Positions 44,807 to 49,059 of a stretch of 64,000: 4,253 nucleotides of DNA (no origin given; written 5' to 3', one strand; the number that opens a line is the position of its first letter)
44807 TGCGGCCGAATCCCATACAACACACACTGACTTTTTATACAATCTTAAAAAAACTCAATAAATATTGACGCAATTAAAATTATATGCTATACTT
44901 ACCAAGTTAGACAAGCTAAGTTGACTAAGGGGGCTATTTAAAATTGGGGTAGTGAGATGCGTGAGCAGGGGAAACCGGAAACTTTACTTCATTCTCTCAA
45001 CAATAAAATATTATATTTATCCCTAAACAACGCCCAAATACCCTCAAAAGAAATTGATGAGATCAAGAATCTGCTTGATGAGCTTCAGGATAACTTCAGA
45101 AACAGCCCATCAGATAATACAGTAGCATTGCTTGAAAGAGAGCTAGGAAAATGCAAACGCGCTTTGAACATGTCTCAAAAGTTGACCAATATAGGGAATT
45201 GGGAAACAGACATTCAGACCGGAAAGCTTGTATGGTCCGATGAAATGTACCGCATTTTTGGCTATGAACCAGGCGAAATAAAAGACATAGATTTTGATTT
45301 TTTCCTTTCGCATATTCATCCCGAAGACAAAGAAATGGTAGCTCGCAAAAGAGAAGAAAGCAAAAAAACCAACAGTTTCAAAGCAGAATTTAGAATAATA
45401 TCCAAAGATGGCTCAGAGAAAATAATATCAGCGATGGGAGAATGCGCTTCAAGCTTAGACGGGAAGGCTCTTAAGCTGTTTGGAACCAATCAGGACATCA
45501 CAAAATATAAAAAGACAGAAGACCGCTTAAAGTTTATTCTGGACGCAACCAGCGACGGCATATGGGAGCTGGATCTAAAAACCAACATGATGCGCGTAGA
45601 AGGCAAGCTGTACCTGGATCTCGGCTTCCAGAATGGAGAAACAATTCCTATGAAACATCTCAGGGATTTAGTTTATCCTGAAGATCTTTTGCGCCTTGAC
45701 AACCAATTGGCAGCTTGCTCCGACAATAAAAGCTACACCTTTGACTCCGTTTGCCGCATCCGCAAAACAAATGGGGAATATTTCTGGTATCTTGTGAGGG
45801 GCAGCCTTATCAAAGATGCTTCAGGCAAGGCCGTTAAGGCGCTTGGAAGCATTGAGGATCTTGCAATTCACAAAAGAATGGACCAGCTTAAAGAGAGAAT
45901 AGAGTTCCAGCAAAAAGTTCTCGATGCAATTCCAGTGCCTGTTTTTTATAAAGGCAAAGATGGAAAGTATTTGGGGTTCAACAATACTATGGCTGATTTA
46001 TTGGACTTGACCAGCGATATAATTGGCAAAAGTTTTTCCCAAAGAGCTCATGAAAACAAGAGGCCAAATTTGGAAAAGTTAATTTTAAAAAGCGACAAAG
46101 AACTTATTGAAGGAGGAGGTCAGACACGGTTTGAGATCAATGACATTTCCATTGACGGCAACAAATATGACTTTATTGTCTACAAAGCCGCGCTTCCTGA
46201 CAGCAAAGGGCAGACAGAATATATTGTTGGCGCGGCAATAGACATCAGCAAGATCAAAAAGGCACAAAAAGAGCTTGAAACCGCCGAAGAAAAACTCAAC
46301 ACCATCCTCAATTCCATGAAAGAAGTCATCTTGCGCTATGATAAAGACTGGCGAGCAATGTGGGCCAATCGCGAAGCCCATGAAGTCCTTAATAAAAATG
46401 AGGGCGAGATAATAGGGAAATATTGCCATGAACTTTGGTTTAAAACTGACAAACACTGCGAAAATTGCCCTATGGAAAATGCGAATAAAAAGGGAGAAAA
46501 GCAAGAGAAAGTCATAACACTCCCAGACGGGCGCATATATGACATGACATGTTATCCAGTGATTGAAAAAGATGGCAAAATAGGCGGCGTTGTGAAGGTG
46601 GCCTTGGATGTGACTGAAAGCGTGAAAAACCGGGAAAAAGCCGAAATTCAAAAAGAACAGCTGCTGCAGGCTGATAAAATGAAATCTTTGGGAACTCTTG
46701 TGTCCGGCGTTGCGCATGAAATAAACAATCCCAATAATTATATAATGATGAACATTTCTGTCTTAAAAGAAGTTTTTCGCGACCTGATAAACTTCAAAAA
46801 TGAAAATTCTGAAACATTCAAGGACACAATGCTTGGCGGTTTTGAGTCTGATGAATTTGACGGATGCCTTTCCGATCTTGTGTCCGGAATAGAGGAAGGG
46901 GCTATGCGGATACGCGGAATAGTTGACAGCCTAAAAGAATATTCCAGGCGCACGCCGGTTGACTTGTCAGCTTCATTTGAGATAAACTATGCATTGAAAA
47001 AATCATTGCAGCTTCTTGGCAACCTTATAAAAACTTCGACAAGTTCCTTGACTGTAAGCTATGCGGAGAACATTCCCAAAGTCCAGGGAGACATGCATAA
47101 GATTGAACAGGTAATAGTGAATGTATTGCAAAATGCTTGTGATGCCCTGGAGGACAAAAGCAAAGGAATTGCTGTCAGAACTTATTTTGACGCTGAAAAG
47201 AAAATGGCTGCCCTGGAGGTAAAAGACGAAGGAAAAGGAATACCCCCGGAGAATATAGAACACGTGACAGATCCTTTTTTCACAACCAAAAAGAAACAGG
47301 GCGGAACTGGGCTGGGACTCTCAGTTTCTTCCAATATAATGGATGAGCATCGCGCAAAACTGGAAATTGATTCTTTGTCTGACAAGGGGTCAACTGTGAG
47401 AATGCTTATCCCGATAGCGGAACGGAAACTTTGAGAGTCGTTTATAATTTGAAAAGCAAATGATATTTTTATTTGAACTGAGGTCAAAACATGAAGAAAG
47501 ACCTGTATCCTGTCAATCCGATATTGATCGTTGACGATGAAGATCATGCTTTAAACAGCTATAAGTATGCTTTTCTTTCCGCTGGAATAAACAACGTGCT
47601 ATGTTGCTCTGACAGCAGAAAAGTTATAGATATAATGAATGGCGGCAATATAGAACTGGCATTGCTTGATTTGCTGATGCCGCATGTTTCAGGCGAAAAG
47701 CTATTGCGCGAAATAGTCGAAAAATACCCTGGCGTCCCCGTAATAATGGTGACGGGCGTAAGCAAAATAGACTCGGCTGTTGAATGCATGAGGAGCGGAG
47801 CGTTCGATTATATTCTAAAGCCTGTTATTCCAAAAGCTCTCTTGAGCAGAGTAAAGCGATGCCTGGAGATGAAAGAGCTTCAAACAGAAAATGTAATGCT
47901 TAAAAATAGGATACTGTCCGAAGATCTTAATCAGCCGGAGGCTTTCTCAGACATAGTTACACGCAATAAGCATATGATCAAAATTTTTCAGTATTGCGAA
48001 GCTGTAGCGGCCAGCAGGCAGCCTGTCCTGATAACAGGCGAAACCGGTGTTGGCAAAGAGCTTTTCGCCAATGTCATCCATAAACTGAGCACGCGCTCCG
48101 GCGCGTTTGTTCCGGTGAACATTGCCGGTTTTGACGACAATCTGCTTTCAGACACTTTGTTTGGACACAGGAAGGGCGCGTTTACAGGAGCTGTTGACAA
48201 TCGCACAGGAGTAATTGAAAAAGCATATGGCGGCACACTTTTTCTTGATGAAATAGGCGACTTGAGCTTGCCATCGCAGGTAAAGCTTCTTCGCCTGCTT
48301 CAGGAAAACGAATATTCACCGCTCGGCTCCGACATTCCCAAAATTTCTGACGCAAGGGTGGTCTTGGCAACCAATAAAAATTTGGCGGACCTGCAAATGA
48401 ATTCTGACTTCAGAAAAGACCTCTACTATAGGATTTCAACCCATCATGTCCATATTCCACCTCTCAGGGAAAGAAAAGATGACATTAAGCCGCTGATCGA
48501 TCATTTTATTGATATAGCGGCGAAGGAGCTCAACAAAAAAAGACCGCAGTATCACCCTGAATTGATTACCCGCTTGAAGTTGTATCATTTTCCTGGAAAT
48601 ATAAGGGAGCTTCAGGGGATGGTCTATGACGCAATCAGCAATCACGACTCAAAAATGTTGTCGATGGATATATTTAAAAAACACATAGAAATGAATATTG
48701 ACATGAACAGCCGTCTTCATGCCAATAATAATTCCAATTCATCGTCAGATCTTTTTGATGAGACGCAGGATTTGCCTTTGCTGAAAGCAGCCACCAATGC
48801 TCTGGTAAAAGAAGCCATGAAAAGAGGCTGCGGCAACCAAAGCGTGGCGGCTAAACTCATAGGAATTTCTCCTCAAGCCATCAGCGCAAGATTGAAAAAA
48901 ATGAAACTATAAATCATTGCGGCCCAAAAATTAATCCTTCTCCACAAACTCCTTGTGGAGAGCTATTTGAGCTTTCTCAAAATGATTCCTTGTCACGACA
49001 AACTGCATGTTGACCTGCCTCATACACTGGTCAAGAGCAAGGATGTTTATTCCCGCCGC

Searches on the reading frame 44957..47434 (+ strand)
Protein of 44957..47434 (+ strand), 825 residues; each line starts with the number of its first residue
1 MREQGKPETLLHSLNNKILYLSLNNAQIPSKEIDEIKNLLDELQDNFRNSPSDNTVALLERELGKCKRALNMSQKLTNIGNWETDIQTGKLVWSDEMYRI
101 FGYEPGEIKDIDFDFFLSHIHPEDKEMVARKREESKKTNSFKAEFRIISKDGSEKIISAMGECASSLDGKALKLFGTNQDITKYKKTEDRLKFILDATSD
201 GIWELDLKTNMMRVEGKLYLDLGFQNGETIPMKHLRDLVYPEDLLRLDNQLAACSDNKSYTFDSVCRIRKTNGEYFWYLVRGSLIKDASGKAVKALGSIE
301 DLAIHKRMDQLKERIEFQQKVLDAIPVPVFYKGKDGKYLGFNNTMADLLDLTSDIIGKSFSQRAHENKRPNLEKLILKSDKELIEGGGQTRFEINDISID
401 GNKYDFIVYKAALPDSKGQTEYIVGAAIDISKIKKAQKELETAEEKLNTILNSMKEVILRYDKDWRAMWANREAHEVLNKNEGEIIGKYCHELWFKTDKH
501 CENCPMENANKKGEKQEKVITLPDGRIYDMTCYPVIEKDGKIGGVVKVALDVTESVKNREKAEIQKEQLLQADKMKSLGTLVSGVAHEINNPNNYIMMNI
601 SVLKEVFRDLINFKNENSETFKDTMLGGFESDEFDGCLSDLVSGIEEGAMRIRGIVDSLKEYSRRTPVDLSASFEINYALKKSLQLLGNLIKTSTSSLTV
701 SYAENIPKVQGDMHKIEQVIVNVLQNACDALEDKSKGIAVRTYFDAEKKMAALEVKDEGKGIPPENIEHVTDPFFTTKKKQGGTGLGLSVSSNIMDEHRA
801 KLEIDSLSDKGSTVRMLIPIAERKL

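Call 14: search_protein_families(library=pfam, proteins=[window:44957-47434:+])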
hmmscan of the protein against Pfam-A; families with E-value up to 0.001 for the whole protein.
window:44957-47434:+ (825 aa): 10 families
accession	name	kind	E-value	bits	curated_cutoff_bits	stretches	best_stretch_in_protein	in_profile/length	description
PF08447.18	PAS_3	-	1.2e-30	106.1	25.6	2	91-178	2-89/89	PAS fold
PF13426.13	PAS_9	-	3.2e-24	85.6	27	1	462-554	8-103/103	PAS domain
PF08448.16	PAS_4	-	5.3e-21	75.4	23.1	2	451-556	1-109/110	PAS fold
PF02518.31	HATPase_c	-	8.8e-21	74.9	26.4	1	712-820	2-109/111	Histidine kinase-, DNA gyrase B-, and HSP90-like ATPase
PF00989.32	PAS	-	4.2e-19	69.1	22.6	1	446-549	2-110/113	PAS fold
PF13596.12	PAS_10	-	1.2e-08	35.9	22.1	1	447-553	1-106/106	PAS domain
PF13188.13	PAS_8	-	1.1e-07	31.9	21.8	0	317-363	2-49/65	PAS domain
PF13581.12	HATPase_c_2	-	2.9e-06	27.7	27.4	1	721-816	37-125/127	Histidine kinase-like ATPase domain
PF14501.12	HATPase_c_5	-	3e-05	24.3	22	1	714-808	4-92/102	GHKL domain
PF00512.31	HisKA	-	0.00014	22.3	26.9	0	578-665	2-63/66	His Kinase A (phospho-acceptor) domain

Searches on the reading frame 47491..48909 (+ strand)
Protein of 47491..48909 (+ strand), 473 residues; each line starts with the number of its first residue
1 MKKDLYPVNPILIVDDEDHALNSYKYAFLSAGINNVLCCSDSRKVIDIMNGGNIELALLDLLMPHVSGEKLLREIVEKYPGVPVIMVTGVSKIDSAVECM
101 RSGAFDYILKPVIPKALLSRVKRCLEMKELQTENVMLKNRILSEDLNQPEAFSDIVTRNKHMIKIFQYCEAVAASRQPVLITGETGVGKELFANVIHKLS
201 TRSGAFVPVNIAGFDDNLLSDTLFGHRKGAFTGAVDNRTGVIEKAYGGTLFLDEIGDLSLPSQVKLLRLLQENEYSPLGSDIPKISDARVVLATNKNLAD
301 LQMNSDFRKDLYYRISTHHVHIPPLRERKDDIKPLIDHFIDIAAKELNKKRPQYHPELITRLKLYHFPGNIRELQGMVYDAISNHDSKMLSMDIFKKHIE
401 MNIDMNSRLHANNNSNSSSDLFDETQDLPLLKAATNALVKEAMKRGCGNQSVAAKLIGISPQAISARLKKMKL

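Call 45: list_cluster_members(proteins=[window:47491-48909:+, window:50339-51625:-, window:44957-47431:+])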
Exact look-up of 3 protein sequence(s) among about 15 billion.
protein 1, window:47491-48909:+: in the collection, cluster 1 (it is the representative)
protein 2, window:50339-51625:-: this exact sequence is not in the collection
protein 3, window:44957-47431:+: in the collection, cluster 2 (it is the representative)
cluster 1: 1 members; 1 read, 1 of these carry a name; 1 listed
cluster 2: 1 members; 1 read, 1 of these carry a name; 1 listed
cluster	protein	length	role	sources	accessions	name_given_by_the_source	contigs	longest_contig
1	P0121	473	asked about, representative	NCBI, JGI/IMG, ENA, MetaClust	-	\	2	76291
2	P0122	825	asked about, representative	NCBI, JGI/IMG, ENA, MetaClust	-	\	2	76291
